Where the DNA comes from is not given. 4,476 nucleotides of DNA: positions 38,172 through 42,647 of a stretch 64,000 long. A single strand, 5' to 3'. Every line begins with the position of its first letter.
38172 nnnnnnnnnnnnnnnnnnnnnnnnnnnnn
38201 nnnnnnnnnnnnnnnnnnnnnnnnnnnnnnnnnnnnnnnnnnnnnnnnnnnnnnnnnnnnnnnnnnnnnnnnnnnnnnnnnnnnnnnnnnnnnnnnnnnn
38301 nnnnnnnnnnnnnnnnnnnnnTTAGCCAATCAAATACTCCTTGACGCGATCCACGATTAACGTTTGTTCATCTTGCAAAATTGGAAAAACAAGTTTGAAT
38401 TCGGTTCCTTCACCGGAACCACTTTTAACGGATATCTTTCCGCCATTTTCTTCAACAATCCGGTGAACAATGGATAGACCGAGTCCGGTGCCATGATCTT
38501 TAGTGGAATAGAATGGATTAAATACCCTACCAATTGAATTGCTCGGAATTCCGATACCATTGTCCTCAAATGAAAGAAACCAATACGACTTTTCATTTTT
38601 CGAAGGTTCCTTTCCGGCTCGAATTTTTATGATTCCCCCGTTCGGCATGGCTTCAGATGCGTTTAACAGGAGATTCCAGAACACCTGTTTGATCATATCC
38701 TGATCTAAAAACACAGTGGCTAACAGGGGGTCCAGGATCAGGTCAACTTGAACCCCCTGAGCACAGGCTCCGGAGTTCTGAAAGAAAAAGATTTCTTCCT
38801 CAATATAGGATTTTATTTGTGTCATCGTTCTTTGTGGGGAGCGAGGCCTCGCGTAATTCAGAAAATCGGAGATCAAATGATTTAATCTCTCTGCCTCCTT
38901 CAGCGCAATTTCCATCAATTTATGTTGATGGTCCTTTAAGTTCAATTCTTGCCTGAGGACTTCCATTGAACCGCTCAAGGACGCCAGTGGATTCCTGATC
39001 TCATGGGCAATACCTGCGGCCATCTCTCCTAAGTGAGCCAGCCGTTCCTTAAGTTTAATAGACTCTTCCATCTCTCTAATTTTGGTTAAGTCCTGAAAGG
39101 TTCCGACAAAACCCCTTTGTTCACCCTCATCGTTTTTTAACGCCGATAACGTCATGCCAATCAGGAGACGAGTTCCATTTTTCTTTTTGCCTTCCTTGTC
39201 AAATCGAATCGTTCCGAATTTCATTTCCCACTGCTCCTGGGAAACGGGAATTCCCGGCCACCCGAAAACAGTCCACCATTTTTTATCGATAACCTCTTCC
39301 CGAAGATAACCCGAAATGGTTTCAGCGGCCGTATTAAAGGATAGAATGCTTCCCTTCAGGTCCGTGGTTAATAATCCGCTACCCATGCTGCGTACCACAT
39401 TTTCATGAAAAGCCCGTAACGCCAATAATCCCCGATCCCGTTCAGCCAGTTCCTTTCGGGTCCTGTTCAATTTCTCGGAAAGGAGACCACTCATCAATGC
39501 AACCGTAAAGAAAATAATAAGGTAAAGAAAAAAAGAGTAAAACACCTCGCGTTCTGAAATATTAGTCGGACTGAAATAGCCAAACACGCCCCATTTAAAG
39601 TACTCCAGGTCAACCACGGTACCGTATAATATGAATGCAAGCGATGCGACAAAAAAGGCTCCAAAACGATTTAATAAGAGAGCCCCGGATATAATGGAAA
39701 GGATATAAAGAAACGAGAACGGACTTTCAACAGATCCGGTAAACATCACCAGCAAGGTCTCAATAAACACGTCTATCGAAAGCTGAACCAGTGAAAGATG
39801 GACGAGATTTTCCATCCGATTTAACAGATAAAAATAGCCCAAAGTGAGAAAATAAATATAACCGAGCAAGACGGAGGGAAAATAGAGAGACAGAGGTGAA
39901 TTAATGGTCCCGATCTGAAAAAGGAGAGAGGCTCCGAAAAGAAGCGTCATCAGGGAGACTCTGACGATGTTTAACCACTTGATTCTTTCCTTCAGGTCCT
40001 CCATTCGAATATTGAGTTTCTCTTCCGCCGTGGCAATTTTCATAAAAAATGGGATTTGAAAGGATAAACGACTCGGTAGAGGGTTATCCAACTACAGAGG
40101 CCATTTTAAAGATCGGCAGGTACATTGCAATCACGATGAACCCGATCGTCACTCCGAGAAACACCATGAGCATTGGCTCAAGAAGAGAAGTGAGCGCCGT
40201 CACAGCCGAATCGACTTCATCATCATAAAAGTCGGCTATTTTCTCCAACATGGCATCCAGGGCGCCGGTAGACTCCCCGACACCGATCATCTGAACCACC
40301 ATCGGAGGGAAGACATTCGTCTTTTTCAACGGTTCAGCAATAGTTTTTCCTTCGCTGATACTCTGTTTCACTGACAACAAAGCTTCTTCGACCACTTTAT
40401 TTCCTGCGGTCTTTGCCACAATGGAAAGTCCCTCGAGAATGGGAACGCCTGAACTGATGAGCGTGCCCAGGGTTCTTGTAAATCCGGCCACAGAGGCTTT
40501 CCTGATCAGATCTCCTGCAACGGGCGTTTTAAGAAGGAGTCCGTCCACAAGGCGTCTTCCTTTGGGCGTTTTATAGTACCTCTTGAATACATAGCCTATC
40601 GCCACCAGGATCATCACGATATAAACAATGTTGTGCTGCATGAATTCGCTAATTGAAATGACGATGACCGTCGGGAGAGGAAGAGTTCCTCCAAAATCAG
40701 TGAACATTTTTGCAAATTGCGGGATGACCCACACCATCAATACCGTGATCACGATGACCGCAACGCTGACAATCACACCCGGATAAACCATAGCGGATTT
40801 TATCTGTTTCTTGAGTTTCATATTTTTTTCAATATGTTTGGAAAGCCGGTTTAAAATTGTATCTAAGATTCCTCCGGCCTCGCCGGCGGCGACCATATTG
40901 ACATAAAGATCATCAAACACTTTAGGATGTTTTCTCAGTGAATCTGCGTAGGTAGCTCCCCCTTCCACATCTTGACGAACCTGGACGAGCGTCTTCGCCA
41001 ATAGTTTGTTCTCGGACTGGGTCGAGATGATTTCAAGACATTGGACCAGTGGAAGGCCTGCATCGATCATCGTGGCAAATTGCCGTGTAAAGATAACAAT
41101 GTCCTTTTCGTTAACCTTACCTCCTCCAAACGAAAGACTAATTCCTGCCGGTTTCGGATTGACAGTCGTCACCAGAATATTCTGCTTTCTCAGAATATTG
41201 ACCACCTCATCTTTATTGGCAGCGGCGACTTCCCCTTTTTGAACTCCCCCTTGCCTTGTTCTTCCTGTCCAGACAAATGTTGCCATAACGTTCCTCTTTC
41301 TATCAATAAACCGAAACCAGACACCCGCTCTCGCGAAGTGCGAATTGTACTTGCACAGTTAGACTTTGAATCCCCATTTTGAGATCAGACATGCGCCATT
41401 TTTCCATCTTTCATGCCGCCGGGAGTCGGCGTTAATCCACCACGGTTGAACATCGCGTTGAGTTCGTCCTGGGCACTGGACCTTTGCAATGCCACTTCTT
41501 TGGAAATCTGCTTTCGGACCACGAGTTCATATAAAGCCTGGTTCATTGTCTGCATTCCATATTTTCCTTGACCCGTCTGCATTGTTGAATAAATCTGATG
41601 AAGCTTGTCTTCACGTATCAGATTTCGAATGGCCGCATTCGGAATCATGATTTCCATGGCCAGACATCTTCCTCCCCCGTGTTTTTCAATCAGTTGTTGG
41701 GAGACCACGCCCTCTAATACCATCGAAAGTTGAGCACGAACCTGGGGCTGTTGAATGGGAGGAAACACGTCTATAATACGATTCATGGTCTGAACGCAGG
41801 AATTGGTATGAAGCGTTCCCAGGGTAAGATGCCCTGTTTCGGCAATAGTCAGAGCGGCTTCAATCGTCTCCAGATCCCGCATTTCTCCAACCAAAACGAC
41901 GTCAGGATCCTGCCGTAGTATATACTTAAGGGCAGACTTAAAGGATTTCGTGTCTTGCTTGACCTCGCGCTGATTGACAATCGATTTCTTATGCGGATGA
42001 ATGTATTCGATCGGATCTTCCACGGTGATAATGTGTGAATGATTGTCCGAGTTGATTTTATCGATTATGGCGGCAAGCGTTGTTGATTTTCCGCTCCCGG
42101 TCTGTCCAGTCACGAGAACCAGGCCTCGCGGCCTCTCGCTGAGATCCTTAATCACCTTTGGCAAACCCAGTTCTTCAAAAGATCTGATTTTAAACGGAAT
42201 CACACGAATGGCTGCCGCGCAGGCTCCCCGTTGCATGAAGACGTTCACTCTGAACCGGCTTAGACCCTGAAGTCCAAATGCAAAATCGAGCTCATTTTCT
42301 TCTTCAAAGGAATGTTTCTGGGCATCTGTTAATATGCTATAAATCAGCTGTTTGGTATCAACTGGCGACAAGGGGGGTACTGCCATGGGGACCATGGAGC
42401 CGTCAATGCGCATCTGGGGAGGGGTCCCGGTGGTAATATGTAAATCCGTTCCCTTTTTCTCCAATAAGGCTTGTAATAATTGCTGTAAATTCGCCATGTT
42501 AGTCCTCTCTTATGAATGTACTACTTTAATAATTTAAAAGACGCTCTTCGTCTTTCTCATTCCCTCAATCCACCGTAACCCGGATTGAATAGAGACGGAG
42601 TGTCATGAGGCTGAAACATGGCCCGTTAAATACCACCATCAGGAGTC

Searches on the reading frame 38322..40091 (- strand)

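Call 45: search_protein_families(library=pfam, proteins=[window:38322-40091:-], max_evalue=0.00001)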
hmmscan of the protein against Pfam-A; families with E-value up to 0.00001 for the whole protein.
window:38322-40091:- (589 aa): 5 families
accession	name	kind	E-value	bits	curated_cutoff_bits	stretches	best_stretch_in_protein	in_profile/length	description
PF02518.31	HATPase_c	-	1.4e-23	83.9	26.4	1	463-571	2-109/111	Histidine kinase-, DNA gyrase B-, and HSP90-like ATPase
PF00512.31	HisKA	-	1.4e-17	63.9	26.9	1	354-418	2-65/66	His Kinase A (phospho-acceptor) domain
PF25323.1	6TM_PilS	-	2.4e-15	57.1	27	1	33-213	7-187/189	PilS-like transmembrane domain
PF13426.13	PAS_9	-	9.6e-14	52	27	1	239-337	3-103/103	PAS domain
PF00989.32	PAS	-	2.5e-08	34.4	22.6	0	230-270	4-44/113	PAS fold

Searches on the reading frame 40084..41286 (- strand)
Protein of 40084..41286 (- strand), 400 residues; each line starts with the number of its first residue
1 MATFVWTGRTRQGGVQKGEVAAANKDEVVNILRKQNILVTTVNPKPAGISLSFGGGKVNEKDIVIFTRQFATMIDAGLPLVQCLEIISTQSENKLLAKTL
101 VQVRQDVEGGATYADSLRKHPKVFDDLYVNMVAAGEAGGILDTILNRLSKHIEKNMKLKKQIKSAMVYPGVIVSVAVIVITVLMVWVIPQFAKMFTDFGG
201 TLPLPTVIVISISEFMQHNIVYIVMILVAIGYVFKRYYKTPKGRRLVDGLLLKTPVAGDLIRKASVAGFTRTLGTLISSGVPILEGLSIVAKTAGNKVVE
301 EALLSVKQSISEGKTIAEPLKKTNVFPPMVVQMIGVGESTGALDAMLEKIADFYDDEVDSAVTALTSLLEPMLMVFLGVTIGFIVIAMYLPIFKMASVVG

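Call 45: search_protein_families(library=pfam, proteins=[window:40084-41286:-], max_evalue=0.00001)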
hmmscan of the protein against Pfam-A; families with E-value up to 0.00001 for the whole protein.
window:40084-41286:- (400 aa): 1 family
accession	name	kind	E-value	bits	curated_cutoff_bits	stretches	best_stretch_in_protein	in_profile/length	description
PF00482.28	T2SSF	-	1.2e-69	232.5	25.2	2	269-391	1-125/125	Type II secretion system (T2SS), protein F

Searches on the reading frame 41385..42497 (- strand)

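Call 45: search_protein_families(library=pfam, proteins=[window:41385-42497:-], max_evalue=0.00001)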
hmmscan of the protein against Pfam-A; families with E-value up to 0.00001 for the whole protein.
window:41385-42497:- (370 aa): 3 families
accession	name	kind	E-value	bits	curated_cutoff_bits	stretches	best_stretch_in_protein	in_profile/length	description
PF00437.27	T2SSE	-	6.6e-48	163.7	24.9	1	4-337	12-331/370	Type II/IV secretion system protein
PF06414.18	Zeta_toxin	-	8.9e-07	29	22.3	1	125-190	17-80/199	Zeta toxin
PF25199.1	nSTAND_NTPase5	-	5.6e-06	26.7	34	0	113-169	30-86/145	Novel STAND NTPase 5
